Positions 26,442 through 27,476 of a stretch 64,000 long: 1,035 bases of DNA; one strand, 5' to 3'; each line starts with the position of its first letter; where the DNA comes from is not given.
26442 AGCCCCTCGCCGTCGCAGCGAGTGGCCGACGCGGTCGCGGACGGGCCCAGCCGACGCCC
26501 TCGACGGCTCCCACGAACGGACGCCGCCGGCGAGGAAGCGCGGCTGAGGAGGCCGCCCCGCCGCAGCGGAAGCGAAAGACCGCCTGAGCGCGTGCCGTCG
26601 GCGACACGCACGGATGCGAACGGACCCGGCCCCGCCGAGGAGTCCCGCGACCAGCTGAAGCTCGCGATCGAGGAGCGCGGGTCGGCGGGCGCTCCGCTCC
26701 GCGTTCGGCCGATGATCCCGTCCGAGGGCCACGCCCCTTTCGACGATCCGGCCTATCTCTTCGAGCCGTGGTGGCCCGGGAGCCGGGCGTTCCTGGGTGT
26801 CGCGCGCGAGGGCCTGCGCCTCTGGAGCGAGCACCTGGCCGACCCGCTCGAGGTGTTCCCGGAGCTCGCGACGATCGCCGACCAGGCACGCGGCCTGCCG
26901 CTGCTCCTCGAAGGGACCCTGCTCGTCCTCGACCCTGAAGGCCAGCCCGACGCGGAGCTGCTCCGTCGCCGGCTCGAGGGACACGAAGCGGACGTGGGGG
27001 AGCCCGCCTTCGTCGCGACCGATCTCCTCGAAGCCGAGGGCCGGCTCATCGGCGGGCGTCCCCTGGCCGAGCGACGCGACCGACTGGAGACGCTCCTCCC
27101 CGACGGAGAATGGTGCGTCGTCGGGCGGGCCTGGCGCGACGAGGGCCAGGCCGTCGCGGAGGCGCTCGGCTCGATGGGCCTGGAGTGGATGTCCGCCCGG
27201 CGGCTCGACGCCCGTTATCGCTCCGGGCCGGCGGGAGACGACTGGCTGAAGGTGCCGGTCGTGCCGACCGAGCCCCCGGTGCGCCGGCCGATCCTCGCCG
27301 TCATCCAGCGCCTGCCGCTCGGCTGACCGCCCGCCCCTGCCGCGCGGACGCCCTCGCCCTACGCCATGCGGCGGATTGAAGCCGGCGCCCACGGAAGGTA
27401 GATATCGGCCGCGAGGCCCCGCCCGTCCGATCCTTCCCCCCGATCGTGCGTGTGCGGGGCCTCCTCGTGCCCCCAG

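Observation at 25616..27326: Ku is paired with a ligase-like gene whose catalytic lysine motif is destroyed (KxDG becomes WWPG) and which lacks an OB domain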

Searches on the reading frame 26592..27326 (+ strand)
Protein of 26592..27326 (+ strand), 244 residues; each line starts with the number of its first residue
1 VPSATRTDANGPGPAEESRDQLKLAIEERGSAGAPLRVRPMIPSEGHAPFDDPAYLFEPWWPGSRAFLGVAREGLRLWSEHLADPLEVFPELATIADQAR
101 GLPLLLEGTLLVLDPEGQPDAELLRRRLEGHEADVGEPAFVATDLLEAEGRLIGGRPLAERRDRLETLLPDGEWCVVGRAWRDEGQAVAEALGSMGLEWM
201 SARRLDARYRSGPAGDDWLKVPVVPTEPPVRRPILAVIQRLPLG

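Call 3: search_protein_families(library=pfam, proteins=[window:26592-27326:+], max_evalue=1)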
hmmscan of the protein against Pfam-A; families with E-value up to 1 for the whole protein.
window:26592-27326:+ (244 aa): 1 family
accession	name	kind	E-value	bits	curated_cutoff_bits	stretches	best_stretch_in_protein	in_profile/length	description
PF01068.26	DNA_ligase_A_M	-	0.00015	21.9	26.2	1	54-221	21-203/204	ATP dependent DNA ligase domain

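Call 4: search_protein_families(library=ncbifam, proteins=[window:26592-27326:+], max_evalue=1)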
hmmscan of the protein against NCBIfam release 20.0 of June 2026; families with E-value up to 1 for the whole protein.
window:26592-27326:+ (244 aa): 11 families
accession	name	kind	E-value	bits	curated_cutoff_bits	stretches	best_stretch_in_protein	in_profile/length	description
NF007210.0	PRK09632.1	equivalog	1.1e-22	80.1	989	1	21-222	461-658/781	ATP-dependent DNA ligase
TIGR02779.1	NHEJ_ligase_lig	equivalog_domain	2.7e-21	76.1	227.75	1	45-221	6-183/302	non-homologous end-joining DNA ligase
NF005796.0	PRK07636.1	subfamily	1.6e-19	70.1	337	1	38-221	3-184/275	ATP-dependent DNA ligase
TIGR02776.1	NHEJ_ligase_prk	equivalog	1.3e-14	54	373.2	1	56-221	8-175/587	DNA ligase D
NF004628.0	PRK05972.1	subfamily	1.7e-12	46.3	895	1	23-221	229-426/870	ATP-dependent DNA ligase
NF006078.0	PRK08224.1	equivalog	5.2e-10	38.8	296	1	38-212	9-190/350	ATP-dependent DNA ligase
NF041331.1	LigA_Halo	equivalog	1.9e-09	36.6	830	1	63-220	257-424/552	ATP-dependent DNA ligase LigA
NF002868.0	PRK03180.1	equivalog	1.4e-07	30.6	641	1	73-224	224-382/509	ATP-dependent DNA ligase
NF006701.0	PRK09247.1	equivalog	4.5e-07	29.2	543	1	51-221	223-405/540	ATP-dependent DNA ligase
TIGR04120.1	DNA_lig_bact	equivalog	2.9e-06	26.6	400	1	47-221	215-396/526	cisplatin damage response ATP-dependent DNA ligase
NF007211.0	PRK09633.1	equivalog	0.00052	18.5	774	1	40-171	3-146/610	DNA ligase D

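Call 5: search_solved_structures(query=window:26592-27326:+, max_evalue=1, show_alignments=3)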
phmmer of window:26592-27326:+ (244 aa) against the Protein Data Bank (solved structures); distinct sequences matched with E-value up to 1: 9.
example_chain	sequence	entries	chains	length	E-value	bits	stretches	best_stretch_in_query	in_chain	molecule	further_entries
6nhx_A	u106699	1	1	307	7.7e-11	45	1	39-220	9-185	ATP-dependent DNA ligase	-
6nhz_A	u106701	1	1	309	7.9e-11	45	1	39-220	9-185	ATP-dependent DNA ligase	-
1vs0_A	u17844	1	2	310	1.4e-10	44.1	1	40-220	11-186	Putative DNA ligase-like protein Rv0938/MT0965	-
4eq5_A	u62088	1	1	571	6.7e-07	32.1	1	58-222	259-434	DNA ligase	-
3rr5_A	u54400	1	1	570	2.3e-05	27.1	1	57-222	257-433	DNA ligase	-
9df9_A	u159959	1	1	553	4e-05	26.3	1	57-222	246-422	DNA ligase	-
2cfm_A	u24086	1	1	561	5.1e-05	25.9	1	58-222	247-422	THERMOSTABLE DNA LIGASE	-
9dfa_A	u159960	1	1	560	0.00018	24.2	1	57-222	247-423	DNA ligase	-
4pq1_A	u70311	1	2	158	0.0037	19.8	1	145-197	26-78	Putative electron transport related protein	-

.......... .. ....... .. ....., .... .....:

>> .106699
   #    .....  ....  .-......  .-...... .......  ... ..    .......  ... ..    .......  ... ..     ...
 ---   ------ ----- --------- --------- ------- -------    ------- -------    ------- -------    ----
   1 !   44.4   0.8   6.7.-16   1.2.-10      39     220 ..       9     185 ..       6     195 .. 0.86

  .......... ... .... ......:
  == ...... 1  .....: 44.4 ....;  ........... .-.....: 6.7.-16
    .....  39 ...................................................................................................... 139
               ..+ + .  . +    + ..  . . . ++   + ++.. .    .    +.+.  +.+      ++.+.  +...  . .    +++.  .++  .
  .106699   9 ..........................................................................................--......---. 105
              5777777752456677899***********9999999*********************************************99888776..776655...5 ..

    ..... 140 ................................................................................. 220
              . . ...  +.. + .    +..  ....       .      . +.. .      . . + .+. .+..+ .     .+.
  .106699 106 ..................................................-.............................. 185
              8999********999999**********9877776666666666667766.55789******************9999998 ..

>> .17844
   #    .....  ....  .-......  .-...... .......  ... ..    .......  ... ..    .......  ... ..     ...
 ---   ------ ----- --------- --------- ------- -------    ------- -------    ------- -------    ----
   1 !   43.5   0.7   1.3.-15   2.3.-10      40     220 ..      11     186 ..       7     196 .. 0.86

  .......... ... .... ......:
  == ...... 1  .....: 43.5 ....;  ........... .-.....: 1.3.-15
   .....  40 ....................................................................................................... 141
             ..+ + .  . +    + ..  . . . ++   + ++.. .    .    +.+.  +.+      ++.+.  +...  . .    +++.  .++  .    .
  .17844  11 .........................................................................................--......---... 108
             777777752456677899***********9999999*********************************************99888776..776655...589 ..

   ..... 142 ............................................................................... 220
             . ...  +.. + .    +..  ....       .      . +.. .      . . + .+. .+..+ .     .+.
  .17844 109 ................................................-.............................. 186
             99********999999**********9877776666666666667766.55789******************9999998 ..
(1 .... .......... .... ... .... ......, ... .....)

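Call 6: find_homologous_proteins(query=window:26592-27323:+, max_evalue=0.001)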
Query window:26592-27323:+ (244 aa): 486 proteins with E <= 0.001 among 6665 candidates; the best 120 are listed.
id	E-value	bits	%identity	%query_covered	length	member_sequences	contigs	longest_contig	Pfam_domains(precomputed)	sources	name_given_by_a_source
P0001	3.5e-156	536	100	100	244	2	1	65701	-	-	-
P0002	5.2e-119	414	80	98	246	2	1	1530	-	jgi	jgi:bifunctional non-homologous end joining protein LigD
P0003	1.2e-78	282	64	92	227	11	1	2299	-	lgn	-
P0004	3.8e-77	277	63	92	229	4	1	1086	PF01068.27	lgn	-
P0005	7.1e-77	276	62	92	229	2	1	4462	PF01068.27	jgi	jgi:bifunctional non-homologous end joining protein LigD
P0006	1.1e-75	272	61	92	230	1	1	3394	PF01068.27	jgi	-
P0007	2.7e-75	271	62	92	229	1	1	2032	PF01068.27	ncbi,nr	ncbi:MAG: hypothetical protein M3301_06830 [Chloroflexota bacterium]|nr:hypothetical protein [Chloro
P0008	2.3e-74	268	60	92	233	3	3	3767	PF01068.27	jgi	jgi:bifunctional non-homologous end joining protein LigD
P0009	3.1e-74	268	61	92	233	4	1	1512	PF01068.27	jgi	jgi:bifunctional non-homologous end joining protein LigD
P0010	2.7e-73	265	61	93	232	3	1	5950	PF01068.27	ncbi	-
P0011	1.9e-72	262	59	92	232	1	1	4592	PF01068.27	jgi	jgi:bifunctional non-homologous end joining protein LigD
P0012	2.6e-72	261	60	92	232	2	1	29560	PF01068.27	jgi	jgi:bifunctional non-homologous end joining protein LigD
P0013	3.1e-71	258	59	92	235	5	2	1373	-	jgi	jgi:bifunctional non-homologous end joining protein LigD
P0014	4.6e-71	257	62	83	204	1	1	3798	PF01068.27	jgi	jgi:bifunctional non-homologous end joining protein LigD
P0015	1.7e-70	255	59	92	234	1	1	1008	PF01068.27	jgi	jgi:bifunctional non-homologous end joining protein LigD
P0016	2.3e-70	255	60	83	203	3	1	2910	PF01068.27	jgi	jgi:ATP-dependent DNA ligase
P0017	7.7e-70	253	58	92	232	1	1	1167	PF01068.27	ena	-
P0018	1.1e-69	253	57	91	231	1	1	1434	PF01068.27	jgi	jgi:bifunctional non-homologous end joining protein LigD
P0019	1.4e-69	252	56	92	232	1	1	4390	PF01068.27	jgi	jgi:bifunctional non-homologous end joining protein LigD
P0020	2.3e-69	252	60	92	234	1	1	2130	PF01068.27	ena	-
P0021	3.4e-69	251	58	92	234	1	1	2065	PF01068.27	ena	-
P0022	1.1e-68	249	59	92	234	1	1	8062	PF01068.27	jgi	jgi:bifunctional non-homologous end joining protein LigD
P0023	3.0e-66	241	56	91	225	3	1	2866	PF01068.27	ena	-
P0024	1.0e-65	240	55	91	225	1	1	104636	PF01068.27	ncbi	ncbi:MAG: hypothetical protein ABR509_04160 [Candidatus Limnocylindria bacterium]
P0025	4.0e-65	238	59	83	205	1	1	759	PF01068.27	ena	-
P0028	6.7e-63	230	57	86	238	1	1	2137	PF01068.27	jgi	jgi:bifunctional non-homologous end joining protein LigD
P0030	7.2e-62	227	58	81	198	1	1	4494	PF01068.27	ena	-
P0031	1.3e-61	226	53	85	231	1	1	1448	PF01068.27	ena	-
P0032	9.3e-60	220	53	91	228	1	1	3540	PF01068.27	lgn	-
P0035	7.9e-59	217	51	88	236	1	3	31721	PF01068.27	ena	-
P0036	2.3e-58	216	54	83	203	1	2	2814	PF01068.27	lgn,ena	-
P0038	8.4e-58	214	55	76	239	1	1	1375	PF01068.27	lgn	-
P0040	2.4e-57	212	52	92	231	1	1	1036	PF01068.27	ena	-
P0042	7.4e-57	211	53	82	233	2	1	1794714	PF01068.27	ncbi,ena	-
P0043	9.2e-57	210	53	92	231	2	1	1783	PF01068.27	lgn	-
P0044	1.6e-56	210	50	100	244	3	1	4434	PF01068.27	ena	-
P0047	2.4e-56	209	53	87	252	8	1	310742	-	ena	-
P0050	7.5e-56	207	55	83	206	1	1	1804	PF01068.27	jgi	jgi:bifunctional non-homologous end joining protein LigD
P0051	1.5e-55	206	49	84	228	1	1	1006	PF01068.27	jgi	jgi:bifunctional non-homologous end joining protein LigD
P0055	1.8e-55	206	53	93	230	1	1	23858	PF01068.27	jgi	-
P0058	3.8e-55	205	48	95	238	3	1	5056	PF01068.27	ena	-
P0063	8.1e-55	204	50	84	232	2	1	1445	PF01068.27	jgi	jgi:ATP-dependent DNA ligase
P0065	1.2e-54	203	56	86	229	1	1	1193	PF01068.27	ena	-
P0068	1.5e-54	203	55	77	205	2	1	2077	PF01068.27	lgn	-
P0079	6.1e-54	201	48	86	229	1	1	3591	PF01068.27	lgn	-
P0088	1.6e-53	200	52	83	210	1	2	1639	PF01068.27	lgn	-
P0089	1.7e-53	200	49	91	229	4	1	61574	PF01068.27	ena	-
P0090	1.7e-53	200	53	92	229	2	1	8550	PF01068.27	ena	-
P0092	1.8e-53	200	52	92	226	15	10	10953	PF01068.27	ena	-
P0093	1.9e-53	199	53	83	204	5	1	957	PF01068.27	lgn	-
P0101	1.1e-52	197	53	83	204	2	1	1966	PF01068.27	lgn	-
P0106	1.3e-52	197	53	80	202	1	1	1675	PF01068.27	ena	-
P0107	1.3e-52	197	53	92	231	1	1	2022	PF01068.27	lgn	-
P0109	1.4e-52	197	52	86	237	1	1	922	PF01068.27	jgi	jgi:bifunctional non-homologous end joining protein LigD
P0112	2.1e-52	196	50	92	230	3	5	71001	PF01068.27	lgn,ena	-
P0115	2.4e-52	196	53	92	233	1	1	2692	PF01068.27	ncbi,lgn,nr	ncbi:MAG TPA: hypothetical protein VFM74_02700 [Candidatus Limnocylindria bacterium]|nr:hypothetical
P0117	2.9e-52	196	53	92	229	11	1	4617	PF01068.27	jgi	-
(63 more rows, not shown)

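Call 9: find_encoding_contigs(protein=P0042, flank=10000, max_places=2)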
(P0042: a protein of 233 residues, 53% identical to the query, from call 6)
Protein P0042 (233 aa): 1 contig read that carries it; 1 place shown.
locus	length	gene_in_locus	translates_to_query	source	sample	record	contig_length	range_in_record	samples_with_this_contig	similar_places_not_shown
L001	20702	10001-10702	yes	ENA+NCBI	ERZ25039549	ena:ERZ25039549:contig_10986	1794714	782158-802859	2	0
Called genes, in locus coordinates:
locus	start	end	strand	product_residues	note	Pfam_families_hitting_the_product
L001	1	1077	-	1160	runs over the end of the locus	PF25596:CPSase_L_D1, PF02786:CPSase_L_D2, PF02787:CPSase_L_D3, PF25596:CPSase_L_D1, PF02655:ATP-grasp_3 (weak), PF02786:CPSase_L_D2, PF15632:ATPgrasp_Ter, PF02142:MGS, +2 more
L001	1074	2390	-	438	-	PF00988:CPSase_sm_chain, PF00117:GATase, PF07722:Peptidase_C26 (faint)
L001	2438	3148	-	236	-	PF12732:YtxH (faint)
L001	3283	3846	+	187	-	PF00547:Urease_gamma, PF00699:Urease_beta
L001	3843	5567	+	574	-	PF00449:Urease_alpha, PF01979:Amidohydro_1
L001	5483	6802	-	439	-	PF13559:DUF4129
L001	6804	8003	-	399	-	PF01882:DUF58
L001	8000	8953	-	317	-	PF20030:bpMoxR (faint), PF00004:AAA, PF07726:AAA_3, PF07728:AAA_5, PF17863:AAA_lid_2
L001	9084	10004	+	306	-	PF02735:Ku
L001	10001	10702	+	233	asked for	PF01068:DNA_ligase_A_M (weak)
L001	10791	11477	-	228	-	-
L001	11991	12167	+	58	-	-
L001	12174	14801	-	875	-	PF01447:Peptidase_M4, PF02868:Peptidase_M4_C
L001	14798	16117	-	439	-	-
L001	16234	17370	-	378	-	-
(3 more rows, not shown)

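Call 10: find_encoding_contigs(protein=P0047, flank=10000, max_places=2)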
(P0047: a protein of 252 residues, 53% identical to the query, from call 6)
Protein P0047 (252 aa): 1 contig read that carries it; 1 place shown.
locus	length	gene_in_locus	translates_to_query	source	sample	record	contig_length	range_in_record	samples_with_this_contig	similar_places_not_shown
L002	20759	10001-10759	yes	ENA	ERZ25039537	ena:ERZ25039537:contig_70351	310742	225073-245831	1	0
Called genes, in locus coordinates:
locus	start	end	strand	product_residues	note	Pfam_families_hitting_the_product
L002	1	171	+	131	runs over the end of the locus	-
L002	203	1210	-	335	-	-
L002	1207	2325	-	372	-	PF03190:Thioredox_DsbH, PF13899:Thioredoxin_7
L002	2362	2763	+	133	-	-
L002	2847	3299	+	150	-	PF22747:Zn_ribbon_DUF2089, PF09862:DUF2089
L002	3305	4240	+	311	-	PF13349:DUF4097 (weak)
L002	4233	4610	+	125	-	-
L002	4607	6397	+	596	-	PF05977:MFS_3, PF07690:MFS_1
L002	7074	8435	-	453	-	PF14224:DUF4331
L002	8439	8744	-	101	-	-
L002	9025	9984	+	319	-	PF02735:Ku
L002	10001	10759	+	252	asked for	-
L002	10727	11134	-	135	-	-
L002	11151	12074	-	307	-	-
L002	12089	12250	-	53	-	-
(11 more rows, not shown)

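Call 13: find_related_loci(query=A1, collection=genome_contigs, flank=10000)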
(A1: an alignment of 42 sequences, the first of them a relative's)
Query A1 (244 aa) in genome_contigs; peptide patterns used: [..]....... (x = any residue, [..] = any of these).
251 stretches matched a pattern; 248 encode a relative of the query (tblastn E <= 1e-3); the best 80 are kept; 80 distinct loci.
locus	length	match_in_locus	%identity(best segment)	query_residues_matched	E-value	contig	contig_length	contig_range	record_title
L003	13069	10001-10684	50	14-243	2e-61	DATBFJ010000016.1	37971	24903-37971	MAG TPA_asm: Candidatus Limnocylindrales bacterium isolate SMAG_U3808 k141_2649074, whole genome shotgun sequence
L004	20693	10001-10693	52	15-243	4e-61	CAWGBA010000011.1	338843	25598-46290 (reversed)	MAG: uncultured Chloroflexia bacterium isolate MFD06714.bin.2.115 genome assembly, contig: contig_77980, whole genome sh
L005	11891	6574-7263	50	14-243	4e-61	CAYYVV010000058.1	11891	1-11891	MAG TPA_asm: uncultured Anaerolineaceae bacterium isolate binchicken_co54_371 genome assembly, contig: NODE_9725_length_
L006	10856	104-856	46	5-243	6e-61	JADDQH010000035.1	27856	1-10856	MAG: Chloroflexota bacterium isolate YB3_1 AB19_YB3_125_length_27971_cov_40, whole genome shotgun sequence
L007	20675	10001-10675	52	23-244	1e-59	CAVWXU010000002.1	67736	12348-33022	MAG: uncultured Chloroflexia bacterium isolate MFD03726.bin.2.17 genome assembly, contig: contig_112120, whole genome sh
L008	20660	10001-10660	51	15-226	1e-59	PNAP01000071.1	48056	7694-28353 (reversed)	MAG: Chloroflexi bacterium isolate palsa_1032 73.20110800_P1D.67_contig_5200, whole genome shotgun sequence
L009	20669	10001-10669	50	21-243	3e-59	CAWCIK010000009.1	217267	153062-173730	MAG: uncultured Chloroflexia bacterium isolate MFD05442.bin.2.193 genome assembly, contig: contig_9530, whole genome sho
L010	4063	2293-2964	50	20-243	2e-59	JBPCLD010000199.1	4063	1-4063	MAG: Candidatus Limnocylindrales bacterium isolate TH_ant_mag_69 S1Ck127_559421_flag_1_multi_3.0000_len_4063, whole geno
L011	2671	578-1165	55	35-230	6e-59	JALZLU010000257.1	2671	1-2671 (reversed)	MAG: Chloroflexota bacterium isolate MSU bin41 SD1457-59_k127_1699096, whole genome shotgun sequence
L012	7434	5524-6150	52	18-226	2e-58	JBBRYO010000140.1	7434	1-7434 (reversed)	MAG: Candidatus Limnocylindrales bacterium isolate La5_metabat2.116 La5_metabat2.116_K_2352173_L_7434_cov_43.9643, whole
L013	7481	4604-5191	56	35-230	2e-58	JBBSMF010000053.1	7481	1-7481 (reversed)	MAG: Candidatus Limnocylindrales bacterium isolate LS5_sbin.23 LS5_sbin.23_K_230918_L_7481_cov_25.1899, whole genome sho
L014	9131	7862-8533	55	20-243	6e-58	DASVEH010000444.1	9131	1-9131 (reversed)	MAG TPA_asm: Candidatus Limnocylindria bacterium isolate SMAG_U2055 k141_1762861, whole genome shotgun sequence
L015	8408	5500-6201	50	15-243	5e-58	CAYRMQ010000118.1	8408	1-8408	MAG TPA_asm: uncultured Anaerolineaceae bacterium isolate SRP284430_co1_24 genome assembly, contig: NODE_6673_length_840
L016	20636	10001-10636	49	15-226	1e-57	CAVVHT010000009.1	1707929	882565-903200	MAG: uncultured Chloroflexia bacterium isolate MFD02840.bin.3.353 genome assembly, contig: contig_70540, whole genome sh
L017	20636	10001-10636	51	15-226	9e-58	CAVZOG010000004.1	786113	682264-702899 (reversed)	MAG: uncultured Chloroflexia bacterium isolate MFD02840.bin.3.831 genome assembly, contig: contig_39341, whole genome sh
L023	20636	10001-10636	51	15-226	3e-59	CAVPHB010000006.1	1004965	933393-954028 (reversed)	MAG: uncultured Chloroflexia bacterium isolate MFD09964.bin.2.266 genome assembly, contig: contig_632, whole genome shot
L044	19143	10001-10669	51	20-243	2e-54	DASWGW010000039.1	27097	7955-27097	MAG TPA_asm: Candidatus Limnocylindria bacterium isolate SMAG_U2826 k141_441064, whole genome shotgun sequence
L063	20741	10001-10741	44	2-243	5e-53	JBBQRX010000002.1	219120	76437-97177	MAG: Candidatus Limnocylindrales bacterium isolate Co_metawrap_1715 Cmw_1715_k141_14246407_length_219120_cov_20.3222, wh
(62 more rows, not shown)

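Call 16: predict_structure(alignment_id=A1)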
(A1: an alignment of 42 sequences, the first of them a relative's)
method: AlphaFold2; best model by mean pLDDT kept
length: 244 residues; sequences in the alignment: 42
mean_pLDDT: 87.1   pTM: 0.78
mean pLDDT of the five models: 87.1, 85.8, 85.7, 85.3, 85.2
residues with pLDDT >= 90: 176; 70-90: 22; 50-70: 41; < 50: 5
segments of 3 or more residues with pLDDT < 50: none
pLDDT, mean of each block of 10 residues (from residue 1): 57 53 54 70 97 98 96 92 88 95 96 96 93 91 97 97 98 97 98 96 98 98 84 65 60
secondary structure, 60 per line:
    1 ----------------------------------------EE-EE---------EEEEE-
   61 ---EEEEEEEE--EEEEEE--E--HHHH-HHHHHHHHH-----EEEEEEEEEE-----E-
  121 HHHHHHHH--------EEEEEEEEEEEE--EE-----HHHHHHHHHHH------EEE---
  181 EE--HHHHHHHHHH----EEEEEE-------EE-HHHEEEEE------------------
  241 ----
elements in order: E55-59 E64-71 E74-79 H85-88 H90-98 E104-113 H121-128 E137-148 H158-168 E175-177 H185-194 E199-204 E218-222
